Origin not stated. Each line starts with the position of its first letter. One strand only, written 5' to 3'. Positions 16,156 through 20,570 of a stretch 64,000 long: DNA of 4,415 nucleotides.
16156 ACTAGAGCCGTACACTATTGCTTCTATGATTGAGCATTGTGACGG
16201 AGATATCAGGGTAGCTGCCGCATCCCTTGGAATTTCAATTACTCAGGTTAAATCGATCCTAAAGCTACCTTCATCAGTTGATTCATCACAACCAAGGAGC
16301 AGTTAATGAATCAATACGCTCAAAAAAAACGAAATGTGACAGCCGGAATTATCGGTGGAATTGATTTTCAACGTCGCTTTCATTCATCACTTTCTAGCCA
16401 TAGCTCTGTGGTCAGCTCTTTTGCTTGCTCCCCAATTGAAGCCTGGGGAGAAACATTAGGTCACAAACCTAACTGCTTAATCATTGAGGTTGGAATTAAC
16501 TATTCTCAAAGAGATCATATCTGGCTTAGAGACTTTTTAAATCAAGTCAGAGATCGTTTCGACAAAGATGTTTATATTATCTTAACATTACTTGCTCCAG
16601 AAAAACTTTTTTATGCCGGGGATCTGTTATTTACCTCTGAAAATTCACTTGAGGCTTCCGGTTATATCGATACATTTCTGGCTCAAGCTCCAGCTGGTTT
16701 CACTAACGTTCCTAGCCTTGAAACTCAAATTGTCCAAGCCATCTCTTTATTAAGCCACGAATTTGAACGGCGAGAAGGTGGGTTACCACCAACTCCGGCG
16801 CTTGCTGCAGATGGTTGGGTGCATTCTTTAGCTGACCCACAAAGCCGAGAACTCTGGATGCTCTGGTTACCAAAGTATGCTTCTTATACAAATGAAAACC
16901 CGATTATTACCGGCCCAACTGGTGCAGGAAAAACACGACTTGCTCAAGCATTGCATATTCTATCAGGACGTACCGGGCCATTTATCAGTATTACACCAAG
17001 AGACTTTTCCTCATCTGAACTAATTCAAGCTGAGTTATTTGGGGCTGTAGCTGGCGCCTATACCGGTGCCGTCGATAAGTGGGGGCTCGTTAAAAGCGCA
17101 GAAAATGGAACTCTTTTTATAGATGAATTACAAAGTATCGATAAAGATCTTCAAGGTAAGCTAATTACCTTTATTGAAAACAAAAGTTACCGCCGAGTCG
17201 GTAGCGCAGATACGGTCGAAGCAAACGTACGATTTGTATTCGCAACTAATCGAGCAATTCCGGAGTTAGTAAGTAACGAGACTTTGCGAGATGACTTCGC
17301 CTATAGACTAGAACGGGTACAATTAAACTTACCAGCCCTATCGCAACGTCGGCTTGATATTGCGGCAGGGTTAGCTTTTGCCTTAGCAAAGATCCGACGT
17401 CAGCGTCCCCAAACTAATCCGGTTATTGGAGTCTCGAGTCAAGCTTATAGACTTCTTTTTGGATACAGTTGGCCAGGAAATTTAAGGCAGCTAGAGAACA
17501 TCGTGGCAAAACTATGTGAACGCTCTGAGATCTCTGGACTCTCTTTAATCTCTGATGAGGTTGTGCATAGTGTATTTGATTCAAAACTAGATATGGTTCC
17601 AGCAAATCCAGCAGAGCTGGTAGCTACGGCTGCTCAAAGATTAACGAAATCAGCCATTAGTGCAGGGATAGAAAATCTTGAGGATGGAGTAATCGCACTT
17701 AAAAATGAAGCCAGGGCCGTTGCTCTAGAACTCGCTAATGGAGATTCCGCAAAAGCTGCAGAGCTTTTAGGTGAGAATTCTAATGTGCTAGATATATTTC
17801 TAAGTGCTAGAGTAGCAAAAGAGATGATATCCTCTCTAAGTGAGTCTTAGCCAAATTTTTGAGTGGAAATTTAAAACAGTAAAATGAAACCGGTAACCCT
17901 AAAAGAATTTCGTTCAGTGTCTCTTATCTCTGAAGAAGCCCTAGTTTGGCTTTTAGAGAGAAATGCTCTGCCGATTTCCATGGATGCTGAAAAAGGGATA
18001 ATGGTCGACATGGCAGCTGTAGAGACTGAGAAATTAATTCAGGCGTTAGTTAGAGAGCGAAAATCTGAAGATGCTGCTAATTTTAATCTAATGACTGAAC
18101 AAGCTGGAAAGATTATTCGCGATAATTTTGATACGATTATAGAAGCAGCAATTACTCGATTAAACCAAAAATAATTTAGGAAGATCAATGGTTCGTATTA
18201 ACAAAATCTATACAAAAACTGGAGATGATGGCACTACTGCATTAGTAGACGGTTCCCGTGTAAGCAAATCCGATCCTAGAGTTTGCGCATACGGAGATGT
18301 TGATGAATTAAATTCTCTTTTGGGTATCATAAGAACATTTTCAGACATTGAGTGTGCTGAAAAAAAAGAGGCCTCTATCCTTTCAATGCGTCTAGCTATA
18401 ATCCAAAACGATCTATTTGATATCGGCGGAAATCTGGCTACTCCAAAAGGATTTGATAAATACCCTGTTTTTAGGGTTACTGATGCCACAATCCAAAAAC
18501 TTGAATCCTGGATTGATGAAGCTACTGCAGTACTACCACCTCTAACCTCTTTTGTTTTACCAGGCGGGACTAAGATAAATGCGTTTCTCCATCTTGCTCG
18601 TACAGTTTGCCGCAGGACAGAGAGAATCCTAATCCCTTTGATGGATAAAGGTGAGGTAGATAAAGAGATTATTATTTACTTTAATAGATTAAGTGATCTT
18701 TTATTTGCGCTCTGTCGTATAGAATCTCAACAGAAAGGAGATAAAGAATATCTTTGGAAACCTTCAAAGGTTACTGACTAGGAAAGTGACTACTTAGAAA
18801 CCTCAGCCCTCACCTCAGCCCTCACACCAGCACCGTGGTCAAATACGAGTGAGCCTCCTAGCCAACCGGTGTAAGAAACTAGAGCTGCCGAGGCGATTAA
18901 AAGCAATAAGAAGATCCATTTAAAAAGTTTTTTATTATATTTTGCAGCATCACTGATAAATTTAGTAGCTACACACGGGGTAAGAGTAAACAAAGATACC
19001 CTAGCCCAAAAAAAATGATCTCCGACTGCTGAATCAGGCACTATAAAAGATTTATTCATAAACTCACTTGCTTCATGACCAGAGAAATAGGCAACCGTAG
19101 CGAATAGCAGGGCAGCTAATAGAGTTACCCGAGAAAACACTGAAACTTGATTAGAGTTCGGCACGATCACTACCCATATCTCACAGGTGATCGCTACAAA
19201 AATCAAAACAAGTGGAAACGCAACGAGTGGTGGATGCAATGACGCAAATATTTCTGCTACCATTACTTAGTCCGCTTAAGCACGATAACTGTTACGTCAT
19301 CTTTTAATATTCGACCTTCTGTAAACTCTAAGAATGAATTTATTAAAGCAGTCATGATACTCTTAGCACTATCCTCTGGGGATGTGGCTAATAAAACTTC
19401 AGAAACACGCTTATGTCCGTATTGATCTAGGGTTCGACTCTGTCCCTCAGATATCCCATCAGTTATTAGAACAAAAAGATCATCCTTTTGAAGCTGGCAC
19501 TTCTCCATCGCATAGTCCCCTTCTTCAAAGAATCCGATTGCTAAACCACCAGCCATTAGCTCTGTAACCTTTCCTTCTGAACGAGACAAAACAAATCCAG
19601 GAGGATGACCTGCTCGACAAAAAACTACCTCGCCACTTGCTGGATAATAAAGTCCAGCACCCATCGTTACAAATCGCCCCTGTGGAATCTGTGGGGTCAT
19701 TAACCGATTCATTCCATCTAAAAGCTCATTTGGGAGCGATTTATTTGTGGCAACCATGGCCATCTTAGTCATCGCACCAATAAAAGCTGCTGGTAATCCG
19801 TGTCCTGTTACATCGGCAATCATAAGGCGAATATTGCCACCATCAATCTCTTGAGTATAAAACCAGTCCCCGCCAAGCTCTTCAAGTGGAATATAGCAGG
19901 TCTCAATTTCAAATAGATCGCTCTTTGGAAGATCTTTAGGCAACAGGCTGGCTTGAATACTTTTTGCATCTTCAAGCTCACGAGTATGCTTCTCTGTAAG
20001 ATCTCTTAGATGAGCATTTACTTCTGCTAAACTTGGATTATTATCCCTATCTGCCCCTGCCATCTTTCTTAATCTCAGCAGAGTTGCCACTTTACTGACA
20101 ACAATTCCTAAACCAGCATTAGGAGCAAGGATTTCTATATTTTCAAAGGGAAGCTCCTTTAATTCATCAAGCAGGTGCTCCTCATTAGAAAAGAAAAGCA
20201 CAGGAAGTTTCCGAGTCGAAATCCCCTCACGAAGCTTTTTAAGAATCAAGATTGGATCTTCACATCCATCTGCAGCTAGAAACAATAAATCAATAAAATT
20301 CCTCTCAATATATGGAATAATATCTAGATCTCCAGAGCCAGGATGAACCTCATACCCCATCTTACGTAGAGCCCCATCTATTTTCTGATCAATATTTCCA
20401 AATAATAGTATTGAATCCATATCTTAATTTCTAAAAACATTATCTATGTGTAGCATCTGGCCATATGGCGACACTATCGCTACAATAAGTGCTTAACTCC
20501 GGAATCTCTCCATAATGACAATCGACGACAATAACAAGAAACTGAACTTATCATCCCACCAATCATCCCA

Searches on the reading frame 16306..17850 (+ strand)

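Call 29: search_protein_families(library=pfam, proteins=[window:16306-17850:+], max_evalue=0.01)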
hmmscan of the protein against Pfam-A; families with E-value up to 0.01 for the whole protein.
window:16306-17850:+ (514 aa): 10 families
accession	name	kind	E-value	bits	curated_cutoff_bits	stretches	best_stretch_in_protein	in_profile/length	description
PF00158.32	Sigma54_activat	-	2.3e-38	132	20.2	1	195-340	21-167/168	Sigma-54 interaction domain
PF14532.12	Sigma54_activ_2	-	4.4e-11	43.6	25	1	195-345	20-138/138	Sigma-54 interaction domain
PF07728.20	AAA_5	-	7.5e-09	36.1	22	1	200-318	3-125/139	AAA domain (dynein-related subfamily)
PF25601.1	AAA_lid_14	-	3.2e-08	33.7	27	1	347-404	2-57/87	AAA+ ATPase lid domain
PF00004.35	AAA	-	3.2e-07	31.3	21.2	1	200-331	2-123/131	ATPase family associated with various cellular activities (AAA)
PF01078.27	Mg_chelatase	-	7.5e-06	25.9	20.3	0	254-316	94-158/207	Magnesium chelatase, subunit ChlI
PF13191.12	AAA_16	-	0.0009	20.2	32.6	1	198-268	26-103/167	AAA ATPase domain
PF13401.12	AAA_22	-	0.0018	19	27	1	199-281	8-99/130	AAA domain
PF01695.23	IstB_IS21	-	0.008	16.1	24.1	0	195-224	91-120/238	IstB-like ATP binding protein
PF07724.20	AAA_2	-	0.0093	16.5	27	0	200-296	7-105/166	AAA domain (Cdc48 subfamily)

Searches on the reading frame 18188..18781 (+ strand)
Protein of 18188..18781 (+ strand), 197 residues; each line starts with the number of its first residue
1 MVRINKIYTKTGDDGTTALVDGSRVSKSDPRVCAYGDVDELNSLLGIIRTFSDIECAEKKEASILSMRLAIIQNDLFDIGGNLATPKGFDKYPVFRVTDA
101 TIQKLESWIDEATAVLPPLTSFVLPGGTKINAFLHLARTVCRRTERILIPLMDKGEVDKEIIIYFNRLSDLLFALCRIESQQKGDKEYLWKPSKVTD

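Call 55: search_protein_families(library=pfam, proteins=[window:18188-18781:+], max_evalue=0.0001)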
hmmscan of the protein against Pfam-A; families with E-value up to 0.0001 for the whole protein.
window:18188-18781:+ (197 aa): 1 family
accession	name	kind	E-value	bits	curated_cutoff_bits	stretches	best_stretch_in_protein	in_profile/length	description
PF01923.23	Cob_adeno_trans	-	8e-59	199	24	1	7-178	1-170/171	Cobalamin adenosyltransferase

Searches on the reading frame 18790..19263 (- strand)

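Call 55: search_protein_families(library=pfam, proteins=[window:18790-19263:-], max_evalue=0.0001)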
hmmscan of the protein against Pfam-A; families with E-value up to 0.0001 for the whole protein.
window:18790-19263:- (157 aa): 1 family
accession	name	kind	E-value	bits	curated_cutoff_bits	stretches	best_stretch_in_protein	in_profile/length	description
PF09990.14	DUF2231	-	4.3e-11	43.5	26.4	1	9-148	4-138/139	Predicted membrane protein (DUF2231)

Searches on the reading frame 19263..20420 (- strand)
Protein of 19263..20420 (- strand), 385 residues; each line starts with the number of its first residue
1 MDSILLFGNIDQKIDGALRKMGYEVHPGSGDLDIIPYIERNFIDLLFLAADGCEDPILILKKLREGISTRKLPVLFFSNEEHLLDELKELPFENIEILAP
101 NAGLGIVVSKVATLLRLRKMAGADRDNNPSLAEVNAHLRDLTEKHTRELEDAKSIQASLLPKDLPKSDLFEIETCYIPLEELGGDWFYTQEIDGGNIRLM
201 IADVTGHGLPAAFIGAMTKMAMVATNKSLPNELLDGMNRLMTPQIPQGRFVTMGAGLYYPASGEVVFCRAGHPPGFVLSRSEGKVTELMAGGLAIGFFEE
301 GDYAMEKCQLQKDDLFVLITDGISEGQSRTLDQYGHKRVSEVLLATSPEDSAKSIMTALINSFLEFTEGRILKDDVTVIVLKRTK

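Call 55: search_protein_families(library=pfam, proteins=[window:19263-20420:-], max_evalue=0.0001)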
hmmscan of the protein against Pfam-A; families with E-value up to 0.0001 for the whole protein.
window:19263-20420:- (385 aa): 1 family
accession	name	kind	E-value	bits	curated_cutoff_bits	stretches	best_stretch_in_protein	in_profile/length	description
PF07228.17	SpoIIE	-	7.1e-42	144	25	1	193-383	1-191/192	Stage II sporulation protein E (SpoIIE)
